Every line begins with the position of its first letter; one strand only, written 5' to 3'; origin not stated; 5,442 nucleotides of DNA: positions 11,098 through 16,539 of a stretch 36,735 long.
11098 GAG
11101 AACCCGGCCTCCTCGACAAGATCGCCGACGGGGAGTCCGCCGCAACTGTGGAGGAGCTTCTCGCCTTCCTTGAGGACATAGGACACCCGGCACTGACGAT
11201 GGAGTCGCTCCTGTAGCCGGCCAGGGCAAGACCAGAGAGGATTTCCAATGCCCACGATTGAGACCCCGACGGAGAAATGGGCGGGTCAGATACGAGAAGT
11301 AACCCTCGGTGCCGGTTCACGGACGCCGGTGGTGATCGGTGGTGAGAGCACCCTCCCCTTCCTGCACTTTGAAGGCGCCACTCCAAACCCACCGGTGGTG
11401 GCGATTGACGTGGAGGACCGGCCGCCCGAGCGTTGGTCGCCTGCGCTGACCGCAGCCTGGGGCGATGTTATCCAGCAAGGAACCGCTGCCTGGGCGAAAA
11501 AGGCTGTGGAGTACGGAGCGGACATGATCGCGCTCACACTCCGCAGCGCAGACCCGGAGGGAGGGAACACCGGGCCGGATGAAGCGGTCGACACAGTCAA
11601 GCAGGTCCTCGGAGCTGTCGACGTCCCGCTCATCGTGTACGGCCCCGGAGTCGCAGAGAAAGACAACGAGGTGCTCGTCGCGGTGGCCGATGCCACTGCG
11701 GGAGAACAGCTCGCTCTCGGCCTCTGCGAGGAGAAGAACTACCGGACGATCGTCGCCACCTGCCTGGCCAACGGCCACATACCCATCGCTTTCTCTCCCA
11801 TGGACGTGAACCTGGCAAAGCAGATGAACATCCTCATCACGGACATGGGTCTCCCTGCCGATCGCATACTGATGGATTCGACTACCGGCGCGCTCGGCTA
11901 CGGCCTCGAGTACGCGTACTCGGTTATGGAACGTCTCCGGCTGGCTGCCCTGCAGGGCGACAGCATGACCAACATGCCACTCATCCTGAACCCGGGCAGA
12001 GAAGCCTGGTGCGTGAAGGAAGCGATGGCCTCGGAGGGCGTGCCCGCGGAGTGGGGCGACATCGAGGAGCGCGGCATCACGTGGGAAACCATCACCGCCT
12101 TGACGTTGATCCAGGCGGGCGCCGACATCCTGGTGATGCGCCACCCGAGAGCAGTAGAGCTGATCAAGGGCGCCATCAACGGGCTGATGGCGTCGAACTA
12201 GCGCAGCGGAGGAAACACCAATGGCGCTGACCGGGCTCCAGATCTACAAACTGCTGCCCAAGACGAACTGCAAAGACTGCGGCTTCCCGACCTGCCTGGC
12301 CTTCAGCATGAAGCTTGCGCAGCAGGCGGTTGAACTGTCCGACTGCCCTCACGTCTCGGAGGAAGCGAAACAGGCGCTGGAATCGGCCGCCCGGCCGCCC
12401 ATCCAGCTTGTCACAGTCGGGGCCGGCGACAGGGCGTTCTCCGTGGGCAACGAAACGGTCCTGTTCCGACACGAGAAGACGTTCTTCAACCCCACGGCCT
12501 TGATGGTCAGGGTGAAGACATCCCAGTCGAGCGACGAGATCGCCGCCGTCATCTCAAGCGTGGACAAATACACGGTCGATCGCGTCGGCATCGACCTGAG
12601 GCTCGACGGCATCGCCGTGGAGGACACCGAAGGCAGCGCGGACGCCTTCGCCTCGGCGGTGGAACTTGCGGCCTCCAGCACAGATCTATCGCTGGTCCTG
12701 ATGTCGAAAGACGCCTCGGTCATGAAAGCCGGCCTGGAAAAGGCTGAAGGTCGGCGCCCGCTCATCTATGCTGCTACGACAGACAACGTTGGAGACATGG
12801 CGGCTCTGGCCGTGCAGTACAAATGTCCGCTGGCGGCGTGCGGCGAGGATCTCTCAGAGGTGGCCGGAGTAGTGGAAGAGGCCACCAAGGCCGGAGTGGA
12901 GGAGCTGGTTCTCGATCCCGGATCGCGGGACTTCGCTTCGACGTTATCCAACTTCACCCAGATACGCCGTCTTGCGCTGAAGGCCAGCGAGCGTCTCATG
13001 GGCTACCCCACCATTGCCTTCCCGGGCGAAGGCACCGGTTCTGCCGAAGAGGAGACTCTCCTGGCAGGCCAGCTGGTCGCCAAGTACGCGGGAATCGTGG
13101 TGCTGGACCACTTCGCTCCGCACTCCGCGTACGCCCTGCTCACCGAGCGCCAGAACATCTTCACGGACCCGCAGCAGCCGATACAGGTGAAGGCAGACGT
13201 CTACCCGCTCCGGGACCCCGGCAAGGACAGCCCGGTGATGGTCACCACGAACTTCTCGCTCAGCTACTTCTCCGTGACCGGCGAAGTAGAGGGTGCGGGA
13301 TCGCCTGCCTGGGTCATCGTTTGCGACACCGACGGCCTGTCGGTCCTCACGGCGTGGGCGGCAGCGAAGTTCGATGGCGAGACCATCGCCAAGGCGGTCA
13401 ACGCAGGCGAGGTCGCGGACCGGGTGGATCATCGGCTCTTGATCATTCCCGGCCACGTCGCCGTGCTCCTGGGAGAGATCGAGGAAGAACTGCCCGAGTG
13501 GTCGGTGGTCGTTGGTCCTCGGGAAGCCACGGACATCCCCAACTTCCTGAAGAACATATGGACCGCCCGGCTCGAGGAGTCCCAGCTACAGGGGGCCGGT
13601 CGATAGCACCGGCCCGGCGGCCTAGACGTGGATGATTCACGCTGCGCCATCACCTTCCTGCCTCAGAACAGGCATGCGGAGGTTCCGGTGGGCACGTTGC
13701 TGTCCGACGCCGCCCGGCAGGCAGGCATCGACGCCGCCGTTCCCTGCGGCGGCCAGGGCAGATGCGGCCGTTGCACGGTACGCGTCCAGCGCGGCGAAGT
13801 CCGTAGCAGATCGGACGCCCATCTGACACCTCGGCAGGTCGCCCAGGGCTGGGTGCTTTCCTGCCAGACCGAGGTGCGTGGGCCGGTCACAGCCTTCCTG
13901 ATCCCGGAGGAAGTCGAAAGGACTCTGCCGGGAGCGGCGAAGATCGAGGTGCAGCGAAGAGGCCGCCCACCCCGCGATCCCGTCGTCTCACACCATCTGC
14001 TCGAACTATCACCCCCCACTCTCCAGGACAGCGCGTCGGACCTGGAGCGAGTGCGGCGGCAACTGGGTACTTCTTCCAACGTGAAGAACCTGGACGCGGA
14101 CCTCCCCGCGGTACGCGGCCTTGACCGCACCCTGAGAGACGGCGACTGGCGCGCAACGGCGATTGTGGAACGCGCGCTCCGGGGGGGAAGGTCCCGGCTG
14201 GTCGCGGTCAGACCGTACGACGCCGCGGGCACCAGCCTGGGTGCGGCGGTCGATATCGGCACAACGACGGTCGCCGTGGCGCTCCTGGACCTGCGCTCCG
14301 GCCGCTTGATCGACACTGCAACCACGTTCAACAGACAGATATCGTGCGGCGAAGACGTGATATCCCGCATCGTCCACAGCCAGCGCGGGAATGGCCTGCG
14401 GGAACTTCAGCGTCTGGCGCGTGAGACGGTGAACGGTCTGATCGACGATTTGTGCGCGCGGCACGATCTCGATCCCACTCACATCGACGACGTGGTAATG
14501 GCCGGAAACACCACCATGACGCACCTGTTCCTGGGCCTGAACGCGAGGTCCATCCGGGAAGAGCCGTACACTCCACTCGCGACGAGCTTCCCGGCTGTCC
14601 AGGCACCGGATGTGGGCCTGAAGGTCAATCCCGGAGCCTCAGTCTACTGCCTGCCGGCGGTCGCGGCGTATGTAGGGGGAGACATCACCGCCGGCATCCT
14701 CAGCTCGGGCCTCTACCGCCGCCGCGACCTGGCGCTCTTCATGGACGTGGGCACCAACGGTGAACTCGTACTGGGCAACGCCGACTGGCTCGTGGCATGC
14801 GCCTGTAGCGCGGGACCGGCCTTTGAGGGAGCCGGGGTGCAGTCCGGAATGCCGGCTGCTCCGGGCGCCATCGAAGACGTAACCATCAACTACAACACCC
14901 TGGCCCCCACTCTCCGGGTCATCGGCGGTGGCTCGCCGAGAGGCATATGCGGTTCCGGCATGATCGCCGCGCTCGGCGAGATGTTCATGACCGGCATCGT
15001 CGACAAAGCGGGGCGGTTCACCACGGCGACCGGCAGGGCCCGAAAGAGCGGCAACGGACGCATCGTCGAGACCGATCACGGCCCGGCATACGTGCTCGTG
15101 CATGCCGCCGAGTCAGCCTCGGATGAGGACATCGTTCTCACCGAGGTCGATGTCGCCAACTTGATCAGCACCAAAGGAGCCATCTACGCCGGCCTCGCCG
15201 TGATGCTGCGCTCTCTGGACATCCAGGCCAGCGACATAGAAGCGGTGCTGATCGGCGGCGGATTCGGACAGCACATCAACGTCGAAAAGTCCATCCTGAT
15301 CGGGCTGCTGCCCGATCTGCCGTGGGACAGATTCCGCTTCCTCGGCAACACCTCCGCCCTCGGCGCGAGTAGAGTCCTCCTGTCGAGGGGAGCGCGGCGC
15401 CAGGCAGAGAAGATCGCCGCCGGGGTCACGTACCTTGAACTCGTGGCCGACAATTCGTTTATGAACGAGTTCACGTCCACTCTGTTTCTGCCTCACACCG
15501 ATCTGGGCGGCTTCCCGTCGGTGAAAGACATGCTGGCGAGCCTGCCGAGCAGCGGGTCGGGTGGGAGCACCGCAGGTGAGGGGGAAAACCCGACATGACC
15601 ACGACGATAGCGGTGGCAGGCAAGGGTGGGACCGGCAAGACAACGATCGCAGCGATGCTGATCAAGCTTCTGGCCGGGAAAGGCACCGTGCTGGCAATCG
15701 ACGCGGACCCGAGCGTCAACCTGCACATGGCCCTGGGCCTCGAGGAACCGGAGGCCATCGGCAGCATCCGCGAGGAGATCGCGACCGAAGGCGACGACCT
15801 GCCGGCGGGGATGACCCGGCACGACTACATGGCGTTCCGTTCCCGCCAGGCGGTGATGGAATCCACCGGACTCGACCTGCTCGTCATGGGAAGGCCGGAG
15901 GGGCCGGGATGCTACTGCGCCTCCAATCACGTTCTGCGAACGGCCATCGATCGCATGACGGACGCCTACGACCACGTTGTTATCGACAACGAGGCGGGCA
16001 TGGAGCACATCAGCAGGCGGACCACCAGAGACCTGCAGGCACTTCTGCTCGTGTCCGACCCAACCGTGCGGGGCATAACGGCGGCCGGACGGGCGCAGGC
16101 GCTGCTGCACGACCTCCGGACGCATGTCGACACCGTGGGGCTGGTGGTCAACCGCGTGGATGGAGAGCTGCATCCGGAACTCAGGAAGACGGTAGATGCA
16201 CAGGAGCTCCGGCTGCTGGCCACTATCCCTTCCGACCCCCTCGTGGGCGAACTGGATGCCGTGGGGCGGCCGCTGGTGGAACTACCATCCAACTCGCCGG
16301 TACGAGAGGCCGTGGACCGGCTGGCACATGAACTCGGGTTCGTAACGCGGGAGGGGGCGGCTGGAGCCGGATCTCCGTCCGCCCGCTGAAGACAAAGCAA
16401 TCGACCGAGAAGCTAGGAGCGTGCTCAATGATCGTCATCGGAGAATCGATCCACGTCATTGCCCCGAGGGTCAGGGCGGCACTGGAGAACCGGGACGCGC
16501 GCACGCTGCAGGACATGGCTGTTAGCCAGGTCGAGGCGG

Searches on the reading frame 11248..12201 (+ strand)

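Call 68: search_protein_families(library=pfam, proteins=[window:11248-12201:+], max_evalue=0.00001)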
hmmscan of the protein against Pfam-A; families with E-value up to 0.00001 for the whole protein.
window:11248-12201:+ (317 aa): 1 family
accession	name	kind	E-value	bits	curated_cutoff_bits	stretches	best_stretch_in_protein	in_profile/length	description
PF03599.22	CdhD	-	1.1e-40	140.1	24.8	1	17-300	1-243/387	CO dehydrogenase/acetyl-CoA synthase delta subunit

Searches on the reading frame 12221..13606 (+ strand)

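Call 69: search_protein_families(library=pfam, proteins=[window:12221-13606:+], max_evalue=0.00001)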
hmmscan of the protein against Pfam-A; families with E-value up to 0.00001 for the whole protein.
window:12221-13606:+ (461 aa): 2 families
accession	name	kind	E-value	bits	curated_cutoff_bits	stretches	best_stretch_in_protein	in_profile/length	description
PF03599.22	CdhD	-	2e-95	320.2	24.8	1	64-442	2-386/387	CO dehydrogenase/acetyl-CoA synthase delta subunit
PF04060.18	FeS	-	4e-13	49.3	23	1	12-44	1-33/33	Putative Fe-S cluster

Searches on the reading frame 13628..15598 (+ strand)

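Call 69: search_protein_families(library=pfam, proteins=[window:13628-15598:+], max_evalue=0.00001)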
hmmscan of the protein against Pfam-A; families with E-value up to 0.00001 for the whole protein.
window:13628-15598:+ (656 aa): 4 families
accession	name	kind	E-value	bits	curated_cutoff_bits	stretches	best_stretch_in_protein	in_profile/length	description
PF14574.11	RACo_C_ter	-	1.9e-94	316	27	1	368-633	2-261/261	C-terminal domain of RACo the ASKHA domain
PF17651.6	Raco_middle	-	8.5e-59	198.3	26.8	1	204-364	1-162/163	RACo middle region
PF17650.6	RACo_linker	-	2.2e-15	56.6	26.2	1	116-198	8-83/86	RACo linker region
PF00111.32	Fer2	-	6e-15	55.4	21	1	12-83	5-76/77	2Fe-2S iron-sulfur cluster binding domain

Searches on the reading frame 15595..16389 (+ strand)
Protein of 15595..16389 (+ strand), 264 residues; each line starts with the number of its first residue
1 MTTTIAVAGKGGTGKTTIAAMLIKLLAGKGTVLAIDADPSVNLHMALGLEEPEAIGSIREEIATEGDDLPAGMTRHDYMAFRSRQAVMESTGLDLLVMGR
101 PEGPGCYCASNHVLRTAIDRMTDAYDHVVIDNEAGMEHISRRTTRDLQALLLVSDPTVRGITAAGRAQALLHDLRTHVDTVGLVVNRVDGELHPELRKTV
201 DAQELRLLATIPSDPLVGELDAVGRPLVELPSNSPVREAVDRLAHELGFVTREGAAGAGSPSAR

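Call 69: search_protein_families(library=pfam, proteins=[window:15595-16389:+], max_evalue=0.00001)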
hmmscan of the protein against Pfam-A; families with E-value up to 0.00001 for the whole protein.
window:15595-16389:+ (264 aa): 3 families
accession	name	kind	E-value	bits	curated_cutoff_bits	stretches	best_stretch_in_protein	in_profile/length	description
PF01656.29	CbiA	-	7.4e-19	68.4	25.4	1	5-226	2-124/125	CobQ/CobB/MinD/ParA nucleotide binding domain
PF13614.12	AAA_31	-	4.6e-11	43.4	27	1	4-132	3-125/177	AAA domain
PF02374.21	ArsA_ATPase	-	1.5e-06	28.1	24.3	1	3-131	2-131/305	Anion-transporting ATPase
